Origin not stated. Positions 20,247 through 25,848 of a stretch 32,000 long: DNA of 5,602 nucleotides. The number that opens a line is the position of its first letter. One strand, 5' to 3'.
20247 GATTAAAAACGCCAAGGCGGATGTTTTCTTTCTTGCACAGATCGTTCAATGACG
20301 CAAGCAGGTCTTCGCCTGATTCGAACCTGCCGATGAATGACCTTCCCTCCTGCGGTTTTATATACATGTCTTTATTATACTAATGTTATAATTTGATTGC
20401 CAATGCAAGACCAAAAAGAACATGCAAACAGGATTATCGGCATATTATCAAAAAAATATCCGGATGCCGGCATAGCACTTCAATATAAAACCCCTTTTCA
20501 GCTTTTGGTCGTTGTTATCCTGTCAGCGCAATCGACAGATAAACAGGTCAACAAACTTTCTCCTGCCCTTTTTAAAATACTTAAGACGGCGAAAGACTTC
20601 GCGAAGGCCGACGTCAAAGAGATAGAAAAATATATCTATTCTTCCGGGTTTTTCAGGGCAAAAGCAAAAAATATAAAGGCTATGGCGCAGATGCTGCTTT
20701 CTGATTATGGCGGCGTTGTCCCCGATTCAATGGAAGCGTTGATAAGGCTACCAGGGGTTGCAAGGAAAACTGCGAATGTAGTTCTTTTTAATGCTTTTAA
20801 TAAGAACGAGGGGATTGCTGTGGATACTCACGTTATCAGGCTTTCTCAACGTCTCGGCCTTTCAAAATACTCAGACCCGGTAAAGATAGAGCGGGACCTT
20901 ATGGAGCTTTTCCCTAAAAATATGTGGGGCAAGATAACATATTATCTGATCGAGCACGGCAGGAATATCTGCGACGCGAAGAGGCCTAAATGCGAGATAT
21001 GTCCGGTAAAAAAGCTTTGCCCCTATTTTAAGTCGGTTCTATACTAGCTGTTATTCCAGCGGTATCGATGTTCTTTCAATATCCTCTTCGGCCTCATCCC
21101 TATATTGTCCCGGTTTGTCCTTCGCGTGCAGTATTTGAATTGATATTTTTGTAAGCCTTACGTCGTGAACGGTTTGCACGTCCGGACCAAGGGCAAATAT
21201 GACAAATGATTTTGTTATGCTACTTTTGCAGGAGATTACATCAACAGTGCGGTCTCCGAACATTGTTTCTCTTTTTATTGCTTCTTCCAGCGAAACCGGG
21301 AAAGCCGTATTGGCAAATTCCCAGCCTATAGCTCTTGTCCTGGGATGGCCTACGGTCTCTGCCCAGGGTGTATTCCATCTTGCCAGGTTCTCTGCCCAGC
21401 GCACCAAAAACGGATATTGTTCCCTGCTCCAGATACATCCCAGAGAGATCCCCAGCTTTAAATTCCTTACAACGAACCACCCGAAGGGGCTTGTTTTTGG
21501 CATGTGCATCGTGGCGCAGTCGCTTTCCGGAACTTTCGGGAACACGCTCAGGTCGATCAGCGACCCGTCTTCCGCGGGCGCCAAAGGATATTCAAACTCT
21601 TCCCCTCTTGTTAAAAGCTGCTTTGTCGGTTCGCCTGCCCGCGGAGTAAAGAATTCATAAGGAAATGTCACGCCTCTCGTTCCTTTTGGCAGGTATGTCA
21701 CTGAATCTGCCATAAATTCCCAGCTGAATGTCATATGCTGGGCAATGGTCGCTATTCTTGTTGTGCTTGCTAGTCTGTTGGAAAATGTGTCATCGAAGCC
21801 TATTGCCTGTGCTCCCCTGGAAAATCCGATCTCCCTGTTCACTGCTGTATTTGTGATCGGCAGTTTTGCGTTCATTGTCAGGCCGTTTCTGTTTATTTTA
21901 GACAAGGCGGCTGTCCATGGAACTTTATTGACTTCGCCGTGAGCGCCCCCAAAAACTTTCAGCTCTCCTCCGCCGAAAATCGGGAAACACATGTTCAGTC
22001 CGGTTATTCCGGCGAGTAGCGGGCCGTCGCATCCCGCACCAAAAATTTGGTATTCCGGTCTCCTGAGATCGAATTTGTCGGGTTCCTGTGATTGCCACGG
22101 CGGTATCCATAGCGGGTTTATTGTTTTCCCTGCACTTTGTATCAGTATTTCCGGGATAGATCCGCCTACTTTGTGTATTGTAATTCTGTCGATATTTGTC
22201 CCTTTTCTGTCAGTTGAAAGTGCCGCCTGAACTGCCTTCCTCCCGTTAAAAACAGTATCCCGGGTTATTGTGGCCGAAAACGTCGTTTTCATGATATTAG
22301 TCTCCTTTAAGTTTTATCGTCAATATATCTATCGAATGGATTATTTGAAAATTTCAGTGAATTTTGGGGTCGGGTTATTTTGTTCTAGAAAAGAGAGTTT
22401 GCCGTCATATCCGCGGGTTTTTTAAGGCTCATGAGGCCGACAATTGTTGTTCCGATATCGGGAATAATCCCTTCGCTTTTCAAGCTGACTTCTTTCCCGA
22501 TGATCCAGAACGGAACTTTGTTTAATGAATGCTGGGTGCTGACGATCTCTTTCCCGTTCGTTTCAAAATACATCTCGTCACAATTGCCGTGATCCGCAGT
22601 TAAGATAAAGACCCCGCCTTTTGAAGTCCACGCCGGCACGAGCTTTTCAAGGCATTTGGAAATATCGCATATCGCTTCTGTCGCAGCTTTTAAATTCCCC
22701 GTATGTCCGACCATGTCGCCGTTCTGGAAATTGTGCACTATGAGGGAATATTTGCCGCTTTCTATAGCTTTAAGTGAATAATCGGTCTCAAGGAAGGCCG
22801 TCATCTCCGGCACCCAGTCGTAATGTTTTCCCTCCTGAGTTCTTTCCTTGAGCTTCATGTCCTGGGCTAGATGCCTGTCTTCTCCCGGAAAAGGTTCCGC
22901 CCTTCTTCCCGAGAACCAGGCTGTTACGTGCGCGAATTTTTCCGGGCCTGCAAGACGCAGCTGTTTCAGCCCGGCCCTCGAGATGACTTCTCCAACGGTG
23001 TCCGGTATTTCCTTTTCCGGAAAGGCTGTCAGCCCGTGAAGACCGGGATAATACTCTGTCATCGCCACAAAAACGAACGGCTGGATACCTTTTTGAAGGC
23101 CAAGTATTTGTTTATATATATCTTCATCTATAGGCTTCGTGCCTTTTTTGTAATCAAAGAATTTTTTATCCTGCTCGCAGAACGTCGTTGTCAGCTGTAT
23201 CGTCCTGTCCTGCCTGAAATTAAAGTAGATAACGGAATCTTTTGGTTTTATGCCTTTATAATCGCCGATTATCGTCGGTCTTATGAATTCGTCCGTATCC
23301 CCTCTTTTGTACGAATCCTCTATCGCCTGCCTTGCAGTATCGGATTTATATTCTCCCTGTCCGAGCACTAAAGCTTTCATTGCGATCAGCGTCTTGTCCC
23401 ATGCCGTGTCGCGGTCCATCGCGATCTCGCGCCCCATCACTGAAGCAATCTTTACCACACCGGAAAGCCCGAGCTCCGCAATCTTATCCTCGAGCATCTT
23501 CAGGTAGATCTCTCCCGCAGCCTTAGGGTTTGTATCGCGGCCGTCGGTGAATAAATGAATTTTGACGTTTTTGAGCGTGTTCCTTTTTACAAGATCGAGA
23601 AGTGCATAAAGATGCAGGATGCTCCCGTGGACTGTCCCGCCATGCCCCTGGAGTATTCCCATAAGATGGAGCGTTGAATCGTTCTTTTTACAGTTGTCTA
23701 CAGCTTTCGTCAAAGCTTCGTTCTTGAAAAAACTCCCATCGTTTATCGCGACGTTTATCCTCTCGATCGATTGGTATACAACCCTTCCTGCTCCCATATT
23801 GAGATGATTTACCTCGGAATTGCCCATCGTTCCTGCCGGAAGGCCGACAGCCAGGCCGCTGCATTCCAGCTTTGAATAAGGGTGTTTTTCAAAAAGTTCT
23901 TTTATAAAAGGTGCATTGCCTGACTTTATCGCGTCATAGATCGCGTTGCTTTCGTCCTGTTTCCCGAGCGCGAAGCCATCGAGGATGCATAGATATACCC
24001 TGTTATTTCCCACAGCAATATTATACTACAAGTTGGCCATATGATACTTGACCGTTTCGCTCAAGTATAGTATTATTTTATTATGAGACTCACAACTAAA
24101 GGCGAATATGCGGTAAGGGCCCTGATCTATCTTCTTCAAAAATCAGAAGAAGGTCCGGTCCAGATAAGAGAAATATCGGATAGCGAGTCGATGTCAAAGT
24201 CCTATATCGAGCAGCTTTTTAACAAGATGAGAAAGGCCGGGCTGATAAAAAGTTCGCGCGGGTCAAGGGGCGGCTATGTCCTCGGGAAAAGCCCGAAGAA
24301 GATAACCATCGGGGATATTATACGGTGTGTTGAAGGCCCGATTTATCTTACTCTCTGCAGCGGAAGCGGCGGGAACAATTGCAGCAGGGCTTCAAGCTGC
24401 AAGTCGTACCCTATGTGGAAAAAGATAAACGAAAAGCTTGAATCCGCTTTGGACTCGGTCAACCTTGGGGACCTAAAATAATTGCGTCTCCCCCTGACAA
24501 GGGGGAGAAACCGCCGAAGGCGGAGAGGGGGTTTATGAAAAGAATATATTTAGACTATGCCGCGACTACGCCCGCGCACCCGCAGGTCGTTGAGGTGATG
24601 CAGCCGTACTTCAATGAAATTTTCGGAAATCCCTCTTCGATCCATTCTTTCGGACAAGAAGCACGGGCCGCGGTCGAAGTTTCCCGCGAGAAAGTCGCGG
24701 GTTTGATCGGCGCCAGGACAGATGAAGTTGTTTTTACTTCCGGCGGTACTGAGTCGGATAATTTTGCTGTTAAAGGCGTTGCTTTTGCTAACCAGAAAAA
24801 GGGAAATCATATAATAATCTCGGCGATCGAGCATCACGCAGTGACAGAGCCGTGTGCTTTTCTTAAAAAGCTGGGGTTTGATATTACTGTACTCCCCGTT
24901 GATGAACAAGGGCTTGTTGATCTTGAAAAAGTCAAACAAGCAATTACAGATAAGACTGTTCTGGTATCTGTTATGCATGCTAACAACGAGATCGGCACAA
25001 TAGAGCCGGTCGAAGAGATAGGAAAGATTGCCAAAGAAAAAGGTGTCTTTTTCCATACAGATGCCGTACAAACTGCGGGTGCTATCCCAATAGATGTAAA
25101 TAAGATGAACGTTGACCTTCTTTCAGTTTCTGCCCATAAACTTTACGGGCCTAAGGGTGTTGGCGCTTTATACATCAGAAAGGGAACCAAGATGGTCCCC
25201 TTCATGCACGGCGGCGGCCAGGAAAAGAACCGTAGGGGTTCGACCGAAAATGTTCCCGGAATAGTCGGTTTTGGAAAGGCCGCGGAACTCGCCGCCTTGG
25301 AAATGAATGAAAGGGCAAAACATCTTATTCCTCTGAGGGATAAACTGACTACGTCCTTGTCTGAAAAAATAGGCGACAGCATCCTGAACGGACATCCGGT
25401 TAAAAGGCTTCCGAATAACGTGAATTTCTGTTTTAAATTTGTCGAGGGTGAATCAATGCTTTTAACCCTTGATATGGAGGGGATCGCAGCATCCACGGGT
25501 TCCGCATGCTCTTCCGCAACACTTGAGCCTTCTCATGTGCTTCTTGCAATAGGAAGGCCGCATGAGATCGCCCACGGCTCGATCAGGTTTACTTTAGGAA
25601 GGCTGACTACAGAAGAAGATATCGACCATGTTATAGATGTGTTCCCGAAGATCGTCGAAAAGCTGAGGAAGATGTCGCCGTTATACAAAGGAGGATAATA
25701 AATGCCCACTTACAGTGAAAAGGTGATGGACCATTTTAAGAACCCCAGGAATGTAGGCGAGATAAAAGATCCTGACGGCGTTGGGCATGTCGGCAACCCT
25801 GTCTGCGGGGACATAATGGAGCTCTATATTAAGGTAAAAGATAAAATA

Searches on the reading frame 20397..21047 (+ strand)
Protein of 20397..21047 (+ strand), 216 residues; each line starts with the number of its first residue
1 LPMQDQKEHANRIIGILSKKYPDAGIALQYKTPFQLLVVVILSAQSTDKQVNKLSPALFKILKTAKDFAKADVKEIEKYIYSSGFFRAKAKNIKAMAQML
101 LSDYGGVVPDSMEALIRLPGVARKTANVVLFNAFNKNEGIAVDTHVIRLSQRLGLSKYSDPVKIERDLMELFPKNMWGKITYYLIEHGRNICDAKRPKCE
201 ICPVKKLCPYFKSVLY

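Call 10: search_protein_families(library=pfam, proteins=[window:20397-21047:+], max_evalue=0.0001)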
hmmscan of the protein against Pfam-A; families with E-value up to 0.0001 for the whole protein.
window:20397-21047:+ (216 aa): 2 families
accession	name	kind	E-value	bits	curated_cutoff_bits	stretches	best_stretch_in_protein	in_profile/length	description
PF00730.31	HhH-GPD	-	1.6e-25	90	26.2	1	38-174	1-108/108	HhH-GPD superfamily base excision DNA repair protein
PF00633.29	HHH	-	1.5e-05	25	24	1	104-130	2-28/30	Helix-hairpin-helix motif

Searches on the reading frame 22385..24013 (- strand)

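Call 10: search_protein_families(library=pfam, proteins=[window:22385-24013:-], max_evalue=0.0001)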
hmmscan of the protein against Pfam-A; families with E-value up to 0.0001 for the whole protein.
window:22385-24013:- (542 aa): 2 families
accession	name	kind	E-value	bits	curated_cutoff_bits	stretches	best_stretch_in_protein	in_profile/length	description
PF06415.18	iPGM_N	-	1.7e-64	217.7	27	1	86-321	1-215/217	BPG-independent PGAM N-terminus (iPGM_N)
PF01676.23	Metalloenzyme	-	2e-53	182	24.3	1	5-532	2-252/252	Metalloenzyme superfamily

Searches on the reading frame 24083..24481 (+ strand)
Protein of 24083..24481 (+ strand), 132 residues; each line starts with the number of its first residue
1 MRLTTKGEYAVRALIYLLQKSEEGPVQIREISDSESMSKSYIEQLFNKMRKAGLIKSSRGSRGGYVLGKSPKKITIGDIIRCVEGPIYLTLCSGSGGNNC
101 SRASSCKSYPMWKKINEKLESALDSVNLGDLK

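Call 10: search_protein_families(library=pfam, proteins=[window:24083-24481:+], max_evalue=0.0001)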
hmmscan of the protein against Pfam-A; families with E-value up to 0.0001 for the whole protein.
window:24083-24481:+ (132 aa): 1 family
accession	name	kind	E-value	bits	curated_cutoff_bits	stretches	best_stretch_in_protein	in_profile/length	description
PF02082.26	Rrf2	-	2.7e-41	141.3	30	1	3-131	1-129/132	Iron-dependent Transcriptional regulator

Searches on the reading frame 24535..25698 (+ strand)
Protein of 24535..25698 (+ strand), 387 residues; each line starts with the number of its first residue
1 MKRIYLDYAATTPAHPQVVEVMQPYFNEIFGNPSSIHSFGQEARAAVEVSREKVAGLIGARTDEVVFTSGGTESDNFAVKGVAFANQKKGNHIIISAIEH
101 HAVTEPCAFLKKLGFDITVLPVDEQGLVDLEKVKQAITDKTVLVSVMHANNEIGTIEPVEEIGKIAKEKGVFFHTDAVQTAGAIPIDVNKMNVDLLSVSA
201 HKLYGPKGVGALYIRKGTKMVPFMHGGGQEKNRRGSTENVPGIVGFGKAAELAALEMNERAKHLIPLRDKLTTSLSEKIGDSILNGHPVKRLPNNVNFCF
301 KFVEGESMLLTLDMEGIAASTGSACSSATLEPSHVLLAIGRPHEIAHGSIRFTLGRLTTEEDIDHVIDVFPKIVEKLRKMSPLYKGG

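Call 10: search_protein_families(library=pfam, proteins=[window:24535-25698:+], max_evalue=0.0001)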
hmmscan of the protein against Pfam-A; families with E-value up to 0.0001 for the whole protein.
window:24535-25698:+ (387 aa): 4 families
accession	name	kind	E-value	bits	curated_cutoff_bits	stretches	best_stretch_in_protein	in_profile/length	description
PF00266.25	Aminotran_5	-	1.6e-96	323.9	21.5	1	4-365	1-370/371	Aminotransferase class-V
PF01212.27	Beta_elim_lyase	-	8.4e-08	32.3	27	1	52-190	39-185/288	Beta-eliminating lyase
PF00155.27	Aminotran_1_2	-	2e-07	31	19.7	1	51-369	48-360/361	Aminotransferase class I and II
PF01041.23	DegT_DnrJ_EryC1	-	4.3e-06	26.6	19.8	1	62-183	39-152/360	DegT/DnrJ/EryC1/StrS aminotransferase family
